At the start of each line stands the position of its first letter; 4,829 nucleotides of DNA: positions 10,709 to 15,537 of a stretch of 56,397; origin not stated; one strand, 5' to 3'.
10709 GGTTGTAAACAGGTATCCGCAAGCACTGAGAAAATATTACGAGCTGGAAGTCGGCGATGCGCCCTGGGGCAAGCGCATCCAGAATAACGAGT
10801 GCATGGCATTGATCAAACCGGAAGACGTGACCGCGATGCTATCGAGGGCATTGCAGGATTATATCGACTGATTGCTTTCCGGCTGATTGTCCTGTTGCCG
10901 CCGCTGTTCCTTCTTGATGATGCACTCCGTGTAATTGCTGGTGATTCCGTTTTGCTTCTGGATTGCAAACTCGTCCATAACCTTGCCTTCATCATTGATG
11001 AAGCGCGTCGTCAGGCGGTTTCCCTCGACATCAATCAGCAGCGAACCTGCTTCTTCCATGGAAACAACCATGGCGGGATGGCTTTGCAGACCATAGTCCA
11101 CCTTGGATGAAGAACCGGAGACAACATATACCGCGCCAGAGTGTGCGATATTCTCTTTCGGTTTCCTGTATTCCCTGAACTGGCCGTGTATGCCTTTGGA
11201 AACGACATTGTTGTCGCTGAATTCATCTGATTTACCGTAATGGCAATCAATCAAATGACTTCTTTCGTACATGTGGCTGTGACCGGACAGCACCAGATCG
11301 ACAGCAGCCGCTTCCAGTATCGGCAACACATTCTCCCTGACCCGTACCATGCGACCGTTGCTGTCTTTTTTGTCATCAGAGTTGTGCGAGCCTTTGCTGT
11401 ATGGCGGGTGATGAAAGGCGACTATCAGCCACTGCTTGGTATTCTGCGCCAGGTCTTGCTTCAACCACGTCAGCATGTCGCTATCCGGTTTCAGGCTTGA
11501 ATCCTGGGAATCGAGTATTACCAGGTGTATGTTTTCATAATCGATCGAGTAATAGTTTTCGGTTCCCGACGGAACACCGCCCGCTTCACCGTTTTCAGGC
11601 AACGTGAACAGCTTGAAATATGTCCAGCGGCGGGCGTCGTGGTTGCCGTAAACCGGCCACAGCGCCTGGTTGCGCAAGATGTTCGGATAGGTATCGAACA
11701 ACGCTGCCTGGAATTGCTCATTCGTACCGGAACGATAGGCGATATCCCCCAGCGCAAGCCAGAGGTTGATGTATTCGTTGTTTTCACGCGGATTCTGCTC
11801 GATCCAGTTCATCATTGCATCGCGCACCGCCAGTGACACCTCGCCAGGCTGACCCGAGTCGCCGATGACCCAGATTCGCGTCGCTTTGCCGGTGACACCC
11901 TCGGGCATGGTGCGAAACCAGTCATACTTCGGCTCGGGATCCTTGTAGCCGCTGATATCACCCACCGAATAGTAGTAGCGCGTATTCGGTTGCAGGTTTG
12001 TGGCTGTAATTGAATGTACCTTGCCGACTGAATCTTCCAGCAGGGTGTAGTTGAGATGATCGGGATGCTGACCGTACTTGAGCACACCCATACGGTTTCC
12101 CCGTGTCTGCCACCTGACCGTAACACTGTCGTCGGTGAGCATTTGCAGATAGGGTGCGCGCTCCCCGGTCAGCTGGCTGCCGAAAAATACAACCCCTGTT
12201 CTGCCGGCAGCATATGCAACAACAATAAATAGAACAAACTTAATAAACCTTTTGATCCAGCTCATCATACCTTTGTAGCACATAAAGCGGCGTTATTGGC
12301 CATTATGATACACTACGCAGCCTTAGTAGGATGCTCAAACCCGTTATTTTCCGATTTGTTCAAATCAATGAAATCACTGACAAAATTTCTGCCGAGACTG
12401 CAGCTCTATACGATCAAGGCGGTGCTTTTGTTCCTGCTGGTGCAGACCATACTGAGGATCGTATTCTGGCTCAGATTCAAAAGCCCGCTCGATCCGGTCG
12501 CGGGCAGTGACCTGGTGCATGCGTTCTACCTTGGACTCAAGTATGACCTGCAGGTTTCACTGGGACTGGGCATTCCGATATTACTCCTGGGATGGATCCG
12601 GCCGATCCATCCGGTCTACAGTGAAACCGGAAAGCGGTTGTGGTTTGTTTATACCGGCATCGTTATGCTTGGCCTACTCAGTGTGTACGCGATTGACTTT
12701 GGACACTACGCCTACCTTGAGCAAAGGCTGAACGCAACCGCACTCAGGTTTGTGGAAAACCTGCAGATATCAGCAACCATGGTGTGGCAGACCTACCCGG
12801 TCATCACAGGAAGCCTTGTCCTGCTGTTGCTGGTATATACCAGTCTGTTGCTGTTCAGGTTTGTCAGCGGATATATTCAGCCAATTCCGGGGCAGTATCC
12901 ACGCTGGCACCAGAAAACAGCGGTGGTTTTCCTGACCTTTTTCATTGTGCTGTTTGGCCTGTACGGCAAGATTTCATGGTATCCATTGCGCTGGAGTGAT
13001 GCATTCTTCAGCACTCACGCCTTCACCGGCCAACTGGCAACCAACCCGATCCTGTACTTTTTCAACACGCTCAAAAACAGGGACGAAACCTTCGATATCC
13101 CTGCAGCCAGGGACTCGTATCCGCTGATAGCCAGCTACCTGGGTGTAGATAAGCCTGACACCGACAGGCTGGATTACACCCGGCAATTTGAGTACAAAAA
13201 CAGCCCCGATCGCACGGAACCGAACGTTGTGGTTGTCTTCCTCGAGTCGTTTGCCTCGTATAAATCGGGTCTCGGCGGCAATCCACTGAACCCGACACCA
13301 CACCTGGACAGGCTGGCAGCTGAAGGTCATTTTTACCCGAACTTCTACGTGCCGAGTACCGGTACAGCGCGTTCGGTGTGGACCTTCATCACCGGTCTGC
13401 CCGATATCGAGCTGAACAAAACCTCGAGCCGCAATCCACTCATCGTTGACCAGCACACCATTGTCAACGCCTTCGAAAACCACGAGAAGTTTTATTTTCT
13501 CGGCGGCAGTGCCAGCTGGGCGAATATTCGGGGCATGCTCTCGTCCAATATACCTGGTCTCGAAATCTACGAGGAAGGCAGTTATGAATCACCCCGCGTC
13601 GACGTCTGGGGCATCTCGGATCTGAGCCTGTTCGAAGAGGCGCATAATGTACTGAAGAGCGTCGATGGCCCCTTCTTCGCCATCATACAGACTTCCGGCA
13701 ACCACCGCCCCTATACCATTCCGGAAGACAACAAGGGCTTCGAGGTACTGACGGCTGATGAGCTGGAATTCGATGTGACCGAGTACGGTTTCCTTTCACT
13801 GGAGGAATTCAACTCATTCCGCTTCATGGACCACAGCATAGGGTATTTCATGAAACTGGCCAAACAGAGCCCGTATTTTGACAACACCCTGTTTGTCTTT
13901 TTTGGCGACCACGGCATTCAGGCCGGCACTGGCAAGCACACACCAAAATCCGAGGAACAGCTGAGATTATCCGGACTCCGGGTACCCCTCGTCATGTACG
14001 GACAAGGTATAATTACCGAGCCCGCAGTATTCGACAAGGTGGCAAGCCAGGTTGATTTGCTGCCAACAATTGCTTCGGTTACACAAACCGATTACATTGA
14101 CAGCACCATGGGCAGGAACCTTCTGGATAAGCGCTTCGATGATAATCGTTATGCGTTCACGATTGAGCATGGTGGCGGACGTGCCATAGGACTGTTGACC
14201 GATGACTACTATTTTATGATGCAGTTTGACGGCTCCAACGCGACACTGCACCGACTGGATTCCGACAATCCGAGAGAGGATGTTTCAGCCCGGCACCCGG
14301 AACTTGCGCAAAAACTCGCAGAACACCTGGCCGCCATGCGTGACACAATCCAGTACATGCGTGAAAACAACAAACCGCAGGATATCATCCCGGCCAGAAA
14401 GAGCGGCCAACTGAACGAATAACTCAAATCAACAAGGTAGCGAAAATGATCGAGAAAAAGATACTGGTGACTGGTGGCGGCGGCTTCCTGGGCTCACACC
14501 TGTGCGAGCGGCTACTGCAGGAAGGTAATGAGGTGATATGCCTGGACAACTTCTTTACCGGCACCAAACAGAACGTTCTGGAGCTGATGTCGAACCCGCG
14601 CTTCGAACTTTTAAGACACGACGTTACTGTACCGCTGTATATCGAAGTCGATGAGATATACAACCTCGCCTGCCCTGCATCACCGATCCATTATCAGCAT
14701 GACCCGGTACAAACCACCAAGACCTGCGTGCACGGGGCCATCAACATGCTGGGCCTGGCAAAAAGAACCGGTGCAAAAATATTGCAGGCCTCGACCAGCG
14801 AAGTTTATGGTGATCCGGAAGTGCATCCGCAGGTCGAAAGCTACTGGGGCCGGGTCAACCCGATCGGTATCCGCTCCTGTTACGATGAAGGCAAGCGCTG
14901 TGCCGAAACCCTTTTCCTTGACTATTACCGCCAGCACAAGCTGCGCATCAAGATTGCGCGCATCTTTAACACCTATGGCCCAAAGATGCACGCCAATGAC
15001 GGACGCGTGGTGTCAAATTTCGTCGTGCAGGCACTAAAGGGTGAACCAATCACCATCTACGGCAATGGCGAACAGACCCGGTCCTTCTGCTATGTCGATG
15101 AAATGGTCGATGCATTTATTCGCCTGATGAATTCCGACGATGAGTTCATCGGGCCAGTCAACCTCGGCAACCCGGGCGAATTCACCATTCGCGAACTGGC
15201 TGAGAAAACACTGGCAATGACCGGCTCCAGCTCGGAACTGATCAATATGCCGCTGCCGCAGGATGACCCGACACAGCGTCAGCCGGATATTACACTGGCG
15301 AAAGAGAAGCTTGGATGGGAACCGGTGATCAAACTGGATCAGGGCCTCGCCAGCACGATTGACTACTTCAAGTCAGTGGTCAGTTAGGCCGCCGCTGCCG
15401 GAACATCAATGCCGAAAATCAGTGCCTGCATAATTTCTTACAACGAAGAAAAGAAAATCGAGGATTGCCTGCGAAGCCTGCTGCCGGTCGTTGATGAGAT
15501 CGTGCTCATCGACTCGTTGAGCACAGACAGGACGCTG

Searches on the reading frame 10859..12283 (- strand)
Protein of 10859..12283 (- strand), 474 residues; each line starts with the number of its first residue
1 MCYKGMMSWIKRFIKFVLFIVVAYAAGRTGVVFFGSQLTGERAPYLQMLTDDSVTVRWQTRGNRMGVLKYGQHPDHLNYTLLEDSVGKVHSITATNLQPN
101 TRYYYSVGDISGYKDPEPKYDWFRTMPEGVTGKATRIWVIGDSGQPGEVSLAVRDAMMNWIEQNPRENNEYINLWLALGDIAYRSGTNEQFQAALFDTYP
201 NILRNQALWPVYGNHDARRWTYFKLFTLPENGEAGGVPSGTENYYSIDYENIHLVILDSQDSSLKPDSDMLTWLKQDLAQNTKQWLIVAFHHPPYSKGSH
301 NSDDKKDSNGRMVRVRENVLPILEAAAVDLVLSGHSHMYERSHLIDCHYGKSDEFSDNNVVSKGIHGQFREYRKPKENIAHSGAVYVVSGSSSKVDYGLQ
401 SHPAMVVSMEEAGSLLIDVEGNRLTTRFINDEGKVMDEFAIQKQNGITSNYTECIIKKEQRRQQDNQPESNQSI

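Call 67: search_protein_families(library=pfam, proteins=[window:10859-12283:-], max_evalue=1e-8)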
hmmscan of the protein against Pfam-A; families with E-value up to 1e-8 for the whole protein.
window:10859-12283:- (474 aa): 2 families
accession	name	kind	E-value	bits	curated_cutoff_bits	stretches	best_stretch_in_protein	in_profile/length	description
PF00149.33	Metallophos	-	3e-16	60.9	21.5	1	136-339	2-191/191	Calcineurin-like phosphoesterase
PF16656.11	Pur_ac_phosph_N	-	1.9e-10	41.6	30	1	48-111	10-82/93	Purple acid Phosphatase, N-terminal domain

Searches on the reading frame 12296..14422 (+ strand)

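Call 67: search_protein_families(library=pfam, proteins=[window:12296-14422:+], max_evalue=1e-8)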
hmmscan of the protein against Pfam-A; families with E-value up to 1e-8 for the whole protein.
window:12296-14422:+ (708 aa): 1 family
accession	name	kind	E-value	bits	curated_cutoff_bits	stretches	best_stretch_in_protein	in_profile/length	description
PF00884.28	Sulfatase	-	4.2e-43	148.2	25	1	309-596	1-299/301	Sulfatase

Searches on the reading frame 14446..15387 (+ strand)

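Call 67: search_protein_families(library=pfam, proteins=[window:14446-15387:+], max_evalue=1e-8)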
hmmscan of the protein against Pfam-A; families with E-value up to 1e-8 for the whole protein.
window:14446-15387:+ (313 aa): 4 families
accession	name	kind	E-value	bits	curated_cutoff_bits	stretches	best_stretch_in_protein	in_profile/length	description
PF16363.11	GDP_Man_Dehyd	-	5.3e-49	167.9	27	1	7-303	1-331/332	GDP-mannose 4,6 dehydratase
PF01370.27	Epimerase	-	1.8e-47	162.2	20.9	1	6-233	1-230/240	NAD dependent epimerase/dehydratase family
PF07993.18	NAD_binding_4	-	2e-09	37.5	20.1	0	66-221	87-255/258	Male sterility protein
PF01073.25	3Beta_HSD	-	2.7e-09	36.9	22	1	7-225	1-226/280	3-beta hydroxysteroid dehydrogenase/isomerase family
